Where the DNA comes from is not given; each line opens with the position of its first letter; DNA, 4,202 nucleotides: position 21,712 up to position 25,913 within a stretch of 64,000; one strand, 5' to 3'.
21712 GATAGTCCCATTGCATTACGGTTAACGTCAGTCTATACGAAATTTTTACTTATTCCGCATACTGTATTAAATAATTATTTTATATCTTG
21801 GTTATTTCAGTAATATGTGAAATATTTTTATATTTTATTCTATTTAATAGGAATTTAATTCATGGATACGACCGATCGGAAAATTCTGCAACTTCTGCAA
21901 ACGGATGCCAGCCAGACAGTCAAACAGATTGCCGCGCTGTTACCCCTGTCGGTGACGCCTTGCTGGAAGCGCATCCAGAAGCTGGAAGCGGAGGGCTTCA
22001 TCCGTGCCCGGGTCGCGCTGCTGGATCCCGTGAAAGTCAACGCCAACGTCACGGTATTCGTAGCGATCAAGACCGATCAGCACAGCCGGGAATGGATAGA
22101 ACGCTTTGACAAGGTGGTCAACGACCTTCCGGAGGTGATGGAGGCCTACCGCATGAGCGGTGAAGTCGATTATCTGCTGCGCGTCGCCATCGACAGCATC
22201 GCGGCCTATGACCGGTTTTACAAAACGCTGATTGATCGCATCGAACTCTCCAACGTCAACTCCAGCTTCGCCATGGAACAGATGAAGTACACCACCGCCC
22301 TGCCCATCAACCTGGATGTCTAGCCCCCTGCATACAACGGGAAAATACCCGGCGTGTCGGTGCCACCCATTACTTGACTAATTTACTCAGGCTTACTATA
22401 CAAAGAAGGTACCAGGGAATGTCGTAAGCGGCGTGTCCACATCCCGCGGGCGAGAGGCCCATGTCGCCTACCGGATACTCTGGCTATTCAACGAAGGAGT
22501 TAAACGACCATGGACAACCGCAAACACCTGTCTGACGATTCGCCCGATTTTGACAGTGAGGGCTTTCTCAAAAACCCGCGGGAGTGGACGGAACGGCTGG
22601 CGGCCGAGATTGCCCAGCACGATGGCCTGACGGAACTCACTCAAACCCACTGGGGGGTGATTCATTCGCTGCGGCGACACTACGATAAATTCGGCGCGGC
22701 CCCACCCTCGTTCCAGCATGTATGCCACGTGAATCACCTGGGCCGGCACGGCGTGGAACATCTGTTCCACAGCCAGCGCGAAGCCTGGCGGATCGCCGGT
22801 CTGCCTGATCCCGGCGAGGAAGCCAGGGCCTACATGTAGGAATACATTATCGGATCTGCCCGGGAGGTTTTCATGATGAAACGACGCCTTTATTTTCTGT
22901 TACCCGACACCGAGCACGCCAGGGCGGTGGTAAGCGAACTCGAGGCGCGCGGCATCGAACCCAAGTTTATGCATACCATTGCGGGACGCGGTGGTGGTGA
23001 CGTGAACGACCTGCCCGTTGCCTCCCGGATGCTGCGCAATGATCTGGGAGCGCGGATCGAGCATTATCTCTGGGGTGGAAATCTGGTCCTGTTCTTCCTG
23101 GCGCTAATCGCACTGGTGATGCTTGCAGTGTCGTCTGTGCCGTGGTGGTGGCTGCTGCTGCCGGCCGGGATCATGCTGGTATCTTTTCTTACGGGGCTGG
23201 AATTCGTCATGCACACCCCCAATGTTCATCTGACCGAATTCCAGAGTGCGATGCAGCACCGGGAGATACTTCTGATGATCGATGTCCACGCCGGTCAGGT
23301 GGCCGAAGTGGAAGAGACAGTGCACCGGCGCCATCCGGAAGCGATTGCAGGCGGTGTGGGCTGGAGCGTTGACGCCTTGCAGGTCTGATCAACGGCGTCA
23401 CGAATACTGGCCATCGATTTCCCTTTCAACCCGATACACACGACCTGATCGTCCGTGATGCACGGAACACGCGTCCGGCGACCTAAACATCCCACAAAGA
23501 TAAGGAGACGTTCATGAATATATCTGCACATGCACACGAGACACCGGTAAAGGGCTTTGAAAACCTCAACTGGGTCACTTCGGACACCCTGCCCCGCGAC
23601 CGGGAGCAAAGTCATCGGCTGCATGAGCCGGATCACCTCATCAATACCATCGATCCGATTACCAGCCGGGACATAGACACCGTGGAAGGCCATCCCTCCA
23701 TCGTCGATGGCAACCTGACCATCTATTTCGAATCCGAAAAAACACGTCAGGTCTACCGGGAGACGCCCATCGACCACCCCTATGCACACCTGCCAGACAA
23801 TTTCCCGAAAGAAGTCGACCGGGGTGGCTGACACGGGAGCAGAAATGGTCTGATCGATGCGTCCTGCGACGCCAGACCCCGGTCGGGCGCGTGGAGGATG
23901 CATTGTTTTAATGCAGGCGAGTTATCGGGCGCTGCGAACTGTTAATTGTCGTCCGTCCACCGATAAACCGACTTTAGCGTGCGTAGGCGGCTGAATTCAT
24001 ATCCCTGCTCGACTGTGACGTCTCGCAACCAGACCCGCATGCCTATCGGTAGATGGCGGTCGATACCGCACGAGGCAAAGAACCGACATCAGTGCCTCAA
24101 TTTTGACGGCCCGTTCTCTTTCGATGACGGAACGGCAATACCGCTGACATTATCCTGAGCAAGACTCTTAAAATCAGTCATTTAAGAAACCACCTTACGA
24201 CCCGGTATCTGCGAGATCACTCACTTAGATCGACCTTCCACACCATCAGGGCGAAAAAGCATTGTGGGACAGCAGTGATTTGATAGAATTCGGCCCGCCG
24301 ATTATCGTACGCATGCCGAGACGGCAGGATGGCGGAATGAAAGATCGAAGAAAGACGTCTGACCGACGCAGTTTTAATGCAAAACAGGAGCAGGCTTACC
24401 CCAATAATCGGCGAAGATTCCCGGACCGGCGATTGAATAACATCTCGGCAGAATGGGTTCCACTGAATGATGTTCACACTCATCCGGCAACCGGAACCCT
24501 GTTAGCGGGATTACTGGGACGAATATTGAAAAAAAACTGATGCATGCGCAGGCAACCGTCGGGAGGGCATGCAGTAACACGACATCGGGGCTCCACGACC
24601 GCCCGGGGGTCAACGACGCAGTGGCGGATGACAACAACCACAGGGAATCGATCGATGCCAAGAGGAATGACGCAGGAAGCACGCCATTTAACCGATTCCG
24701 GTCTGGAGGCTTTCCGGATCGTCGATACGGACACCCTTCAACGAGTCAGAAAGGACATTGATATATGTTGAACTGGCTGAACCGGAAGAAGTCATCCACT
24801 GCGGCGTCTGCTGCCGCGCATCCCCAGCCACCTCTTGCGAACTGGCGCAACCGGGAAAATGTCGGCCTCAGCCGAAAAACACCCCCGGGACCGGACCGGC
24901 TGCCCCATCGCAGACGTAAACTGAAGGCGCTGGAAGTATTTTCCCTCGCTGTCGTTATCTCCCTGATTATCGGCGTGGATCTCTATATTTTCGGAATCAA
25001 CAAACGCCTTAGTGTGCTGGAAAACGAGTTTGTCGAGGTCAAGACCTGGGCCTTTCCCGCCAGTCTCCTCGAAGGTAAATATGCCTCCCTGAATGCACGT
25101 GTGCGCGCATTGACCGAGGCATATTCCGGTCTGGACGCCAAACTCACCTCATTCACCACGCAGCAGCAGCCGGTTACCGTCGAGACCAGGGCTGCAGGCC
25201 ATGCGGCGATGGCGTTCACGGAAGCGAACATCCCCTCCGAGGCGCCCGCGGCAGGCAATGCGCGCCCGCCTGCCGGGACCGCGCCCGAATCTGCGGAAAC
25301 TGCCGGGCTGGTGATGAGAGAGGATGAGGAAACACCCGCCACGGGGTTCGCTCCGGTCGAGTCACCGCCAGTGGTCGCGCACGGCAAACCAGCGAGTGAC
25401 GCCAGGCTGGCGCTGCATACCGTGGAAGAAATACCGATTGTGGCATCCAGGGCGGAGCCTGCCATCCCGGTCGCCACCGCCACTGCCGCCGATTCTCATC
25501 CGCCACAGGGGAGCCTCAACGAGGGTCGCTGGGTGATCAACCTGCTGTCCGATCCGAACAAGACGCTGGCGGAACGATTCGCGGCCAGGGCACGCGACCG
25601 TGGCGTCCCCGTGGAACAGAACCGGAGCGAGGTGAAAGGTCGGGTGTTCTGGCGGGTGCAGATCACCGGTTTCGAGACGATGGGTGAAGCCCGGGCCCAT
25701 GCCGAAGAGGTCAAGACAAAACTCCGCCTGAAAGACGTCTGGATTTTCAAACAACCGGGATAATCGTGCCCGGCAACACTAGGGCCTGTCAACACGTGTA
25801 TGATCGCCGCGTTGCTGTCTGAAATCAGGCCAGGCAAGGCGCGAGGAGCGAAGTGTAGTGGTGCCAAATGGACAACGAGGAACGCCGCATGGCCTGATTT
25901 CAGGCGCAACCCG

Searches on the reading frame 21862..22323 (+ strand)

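Call 22: search_protein_families(library=pfam, proteins=[window:21862-22323:+], max_evalue=0.01)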
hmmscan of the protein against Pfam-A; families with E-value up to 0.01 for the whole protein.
window:21862-22323:+ (153 aa): 5 families
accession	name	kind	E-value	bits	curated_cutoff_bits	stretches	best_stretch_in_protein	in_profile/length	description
PF01037.27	AsnC_trans_reg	-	2.3e-19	69.5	25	1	67-140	1-73/73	Lrp/AsnC ligand binding domain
PF13412.12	HTH_24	-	3.2e-15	55.8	21.9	1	1-48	1-48/48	Winged helix-turn-helix DNA-binding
PF13404.12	HTH_AsnC-type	-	2.9e-14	53.1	27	1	1-42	1-42/42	AsnC-type helix-turn-helix domain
PF12840.13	HTH_20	-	0.00093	19.6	27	1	5-48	6-49/51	Helix-turn-helix domain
PF08279.18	HTH_11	-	0.0017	18.6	25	1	6-46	3-44/55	HTH domain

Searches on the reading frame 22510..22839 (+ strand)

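Call 22: search_protein_families(library=pfam, proteins=[window:22510-22839:+], max_evalue=0.01)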
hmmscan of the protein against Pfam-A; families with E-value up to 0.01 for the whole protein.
window:22510-22839:+ (109 aa): 1 family
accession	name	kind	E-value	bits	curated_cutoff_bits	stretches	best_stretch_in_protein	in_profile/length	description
PF04358.19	DsrC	-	3.4e-18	66.5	24.9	1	10-101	5-103/107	DsrC like protein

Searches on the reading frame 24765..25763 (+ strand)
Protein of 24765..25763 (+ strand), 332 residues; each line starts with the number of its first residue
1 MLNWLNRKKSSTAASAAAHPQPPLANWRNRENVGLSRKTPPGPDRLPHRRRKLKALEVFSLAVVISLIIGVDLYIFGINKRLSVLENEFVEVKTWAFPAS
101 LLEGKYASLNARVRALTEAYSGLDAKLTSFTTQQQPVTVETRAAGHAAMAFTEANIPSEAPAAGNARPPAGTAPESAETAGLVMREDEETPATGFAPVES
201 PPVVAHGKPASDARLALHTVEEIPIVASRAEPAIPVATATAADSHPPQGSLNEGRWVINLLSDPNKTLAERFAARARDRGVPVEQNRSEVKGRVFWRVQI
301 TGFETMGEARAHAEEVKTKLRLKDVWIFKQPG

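Call 3: search_protein_families(library=pfam, proteins=[window:24765-25763:+], max_evalue=0.01)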
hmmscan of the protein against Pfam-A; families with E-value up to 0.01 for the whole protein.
window:24765-25763:+ (332 aa): 1 family
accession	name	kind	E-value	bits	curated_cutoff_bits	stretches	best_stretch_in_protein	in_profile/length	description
PF05036.18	SPOR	-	5.6e-07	30.2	21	1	253-321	2-68/76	SPOR domain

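Call 4: search_protein_families(library=ncbifam, proteins=[window:24765-25763:+], max_evalue=0.01)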
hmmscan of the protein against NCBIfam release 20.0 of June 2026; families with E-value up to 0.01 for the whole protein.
window:24765-25763:+ (332 aa): 0 families
